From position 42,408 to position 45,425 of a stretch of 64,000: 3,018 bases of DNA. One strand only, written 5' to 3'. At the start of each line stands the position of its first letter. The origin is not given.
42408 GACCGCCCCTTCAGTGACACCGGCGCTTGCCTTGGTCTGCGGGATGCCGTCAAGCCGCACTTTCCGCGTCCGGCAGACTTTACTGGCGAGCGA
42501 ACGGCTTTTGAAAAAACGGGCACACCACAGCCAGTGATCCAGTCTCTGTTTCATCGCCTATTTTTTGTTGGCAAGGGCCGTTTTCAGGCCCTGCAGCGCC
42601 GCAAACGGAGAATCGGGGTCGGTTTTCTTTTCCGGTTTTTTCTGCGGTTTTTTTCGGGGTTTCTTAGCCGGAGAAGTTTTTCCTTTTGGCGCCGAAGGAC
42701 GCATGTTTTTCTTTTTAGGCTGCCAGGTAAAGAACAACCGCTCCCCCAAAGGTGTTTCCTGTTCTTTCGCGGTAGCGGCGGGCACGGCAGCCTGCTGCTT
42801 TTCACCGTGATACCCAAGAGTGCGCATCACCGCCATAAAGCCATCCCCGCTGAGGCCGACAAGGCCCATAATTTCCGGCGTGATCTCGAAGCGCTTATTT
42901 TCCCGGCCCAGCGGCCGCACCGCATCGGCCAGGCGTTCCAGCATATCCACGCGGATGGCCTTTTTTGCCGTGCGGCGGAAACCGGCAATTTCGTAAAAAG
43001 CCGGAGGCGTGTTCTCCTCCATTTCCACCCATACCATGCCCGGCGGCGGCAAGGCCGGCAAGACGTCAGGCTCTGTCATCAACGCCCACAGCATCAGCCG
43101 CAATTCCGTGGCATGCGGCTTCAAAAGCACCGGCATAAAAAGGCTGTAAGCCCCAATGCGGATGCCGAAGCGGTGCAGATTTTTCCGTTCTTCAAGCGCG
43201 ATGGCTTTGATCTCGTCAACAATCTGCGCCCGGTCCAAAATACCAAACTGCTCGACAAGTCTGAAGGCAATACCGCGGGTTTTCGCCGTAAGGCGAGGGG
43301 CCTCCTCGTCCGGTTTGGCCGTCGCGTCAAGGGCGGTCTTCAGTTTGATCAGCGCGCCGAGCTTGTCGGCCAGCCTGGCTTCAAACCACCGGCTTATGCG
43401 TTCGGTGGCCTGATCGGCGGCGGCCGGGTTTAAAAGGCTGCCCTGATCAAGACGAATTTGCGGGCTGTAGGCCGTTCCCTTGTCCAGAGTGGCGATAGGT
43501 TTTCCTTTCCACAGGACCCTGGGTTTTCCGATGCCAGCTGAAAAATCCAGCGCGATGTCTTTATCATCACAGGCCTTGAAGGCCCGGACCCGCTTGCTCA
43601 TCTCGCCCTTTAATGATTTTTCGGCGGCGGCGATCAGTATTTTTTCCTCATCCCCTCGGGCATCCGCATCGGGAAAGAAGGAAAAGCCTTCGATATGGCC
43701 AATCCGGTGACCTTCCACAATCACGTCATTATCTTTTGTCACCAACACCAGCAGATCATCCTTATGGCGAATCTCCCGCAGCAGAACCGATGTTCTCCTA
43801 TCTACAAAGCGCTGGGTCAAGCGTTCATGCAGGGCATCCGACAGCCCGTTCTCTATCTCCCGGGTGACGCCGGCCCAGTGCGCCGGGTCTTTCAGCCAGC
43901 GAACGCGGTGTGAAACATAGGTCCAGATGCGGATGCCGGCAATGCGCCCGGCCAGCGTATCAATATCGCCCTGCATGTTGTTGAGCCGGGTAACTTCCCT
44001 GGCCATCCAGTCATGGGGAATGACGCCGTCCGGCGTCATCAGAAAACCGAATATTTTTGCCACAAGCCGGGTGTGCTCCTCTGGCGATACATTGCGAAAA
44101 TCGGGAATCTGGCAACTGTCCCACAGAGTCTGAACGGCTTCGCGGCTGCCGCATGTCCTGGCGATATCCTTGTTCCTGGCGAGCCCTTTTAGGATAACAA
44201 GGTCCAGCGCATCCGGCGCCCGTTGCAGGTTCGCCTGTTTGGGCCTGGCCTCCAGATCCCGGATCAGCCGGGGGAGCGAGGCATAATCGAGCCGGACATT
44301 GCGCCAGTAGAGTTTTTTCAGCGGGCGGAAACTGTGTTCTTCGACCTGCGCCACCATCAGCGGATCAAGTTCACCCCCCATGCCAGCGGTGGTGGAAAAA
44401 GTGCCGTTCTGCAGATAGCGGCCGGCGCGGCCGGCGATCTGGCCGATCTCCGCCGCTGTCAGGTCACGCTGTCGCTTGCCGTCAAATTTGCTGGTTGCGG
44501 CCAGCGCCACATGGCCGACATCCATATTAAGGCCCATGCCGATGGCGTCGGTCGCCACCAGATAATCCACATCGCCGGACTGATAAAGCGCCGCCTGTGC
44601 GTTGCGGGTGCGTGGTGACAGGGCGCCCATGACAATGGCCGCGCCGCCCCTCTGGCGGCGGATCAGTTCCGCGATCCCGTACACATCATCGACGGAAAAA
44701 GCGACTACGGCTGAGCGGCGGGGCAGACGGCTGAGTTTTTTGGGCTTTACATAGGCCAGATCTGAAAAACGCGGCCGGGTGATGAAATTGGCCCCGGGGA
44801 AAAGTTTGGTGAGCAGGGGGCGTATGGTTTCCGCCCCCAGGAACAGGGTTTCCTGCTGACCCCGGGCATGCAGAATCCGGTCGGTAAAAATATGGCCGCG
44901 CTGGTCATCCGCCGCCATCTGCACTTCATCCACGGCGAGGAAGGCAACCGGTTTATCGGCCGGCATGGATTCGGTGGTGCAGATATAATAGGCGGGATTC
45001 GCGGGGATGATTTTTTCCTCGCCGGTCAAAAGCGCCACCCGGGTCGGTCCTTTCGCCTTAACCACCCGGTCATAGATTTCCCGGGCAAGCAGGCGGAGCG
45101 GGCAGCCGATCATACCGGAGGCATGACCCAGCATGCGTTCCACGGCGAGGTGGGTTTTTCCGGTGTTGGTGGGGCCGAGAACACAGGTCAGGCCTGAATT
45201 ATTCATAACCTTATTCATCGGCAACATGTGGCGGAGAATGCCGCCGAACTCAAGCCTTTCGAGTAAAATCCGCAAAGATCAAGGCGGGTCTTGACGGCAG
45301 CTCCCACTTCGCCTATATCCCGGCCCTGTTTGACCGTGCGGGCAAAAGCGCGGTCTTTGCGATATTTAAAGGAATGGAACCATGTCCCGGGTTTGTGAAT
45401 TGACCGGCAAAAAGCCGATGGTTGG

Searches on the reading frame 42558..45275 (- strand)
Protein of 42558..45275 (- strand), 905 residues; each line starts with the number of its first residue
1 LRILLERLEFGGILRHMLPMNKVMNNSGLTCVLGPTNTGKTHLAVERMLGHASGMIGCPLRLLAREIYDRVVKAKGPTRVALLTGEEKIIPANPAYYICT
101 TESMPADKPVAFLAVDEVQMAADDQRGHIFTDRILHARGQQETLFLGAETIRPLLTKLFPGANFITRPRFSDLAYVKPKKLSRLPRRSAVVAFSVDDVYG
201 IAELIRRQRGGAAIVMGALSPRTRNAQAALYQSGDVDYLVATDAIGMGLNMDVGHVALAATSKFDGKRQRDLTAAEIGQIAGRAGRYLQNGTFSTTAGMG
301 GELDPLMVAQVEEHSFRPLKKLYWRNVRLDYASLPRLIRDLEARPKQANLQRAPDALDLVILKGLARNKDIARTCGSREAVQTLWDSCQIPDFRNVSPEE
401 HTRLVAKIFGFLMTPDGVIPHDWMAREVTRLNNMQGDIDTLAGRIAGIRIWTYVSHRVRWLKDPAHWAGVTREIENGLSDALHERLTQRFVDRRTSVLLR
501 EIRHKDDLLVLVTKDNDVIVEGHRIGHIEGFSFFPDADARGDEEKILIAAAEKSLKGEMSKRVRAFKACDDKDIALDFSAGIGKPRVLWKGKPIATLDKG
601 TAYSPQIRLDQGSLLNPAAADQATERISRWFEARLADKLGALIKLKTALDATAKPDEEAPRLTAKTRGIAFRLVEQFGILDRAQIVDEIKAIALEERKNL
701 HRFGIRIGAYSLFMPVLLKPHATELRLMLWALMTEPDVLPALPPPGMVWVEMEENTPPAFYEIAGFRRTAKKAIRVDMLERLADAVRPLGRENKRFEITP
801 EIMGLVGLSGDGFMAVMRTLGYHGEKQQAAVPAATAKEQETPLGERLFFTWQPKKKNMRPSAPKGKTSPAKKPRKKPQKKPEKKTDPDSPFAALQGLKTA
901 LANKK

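Call 34: search_protein_families(library=pfam, proteins=[window:42558-45275:-], max_evalue=0.001)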
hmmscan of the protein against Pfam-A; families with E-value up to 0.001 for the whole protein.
window:42558-45275:- (905 aa): 2 families
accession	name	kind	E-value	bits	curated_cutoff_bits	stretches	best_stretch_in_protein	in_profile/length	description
PF22527.2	DEXQc_Suv3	-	1.1e-25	90.4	27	1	30-158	16-141/154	DEXQ-box helicase domain of Suv3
PF00271.37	Helicase_C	-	4.8e-07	30.5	23.5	1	189-287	19-109/110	Helicase conserved C-terminal domain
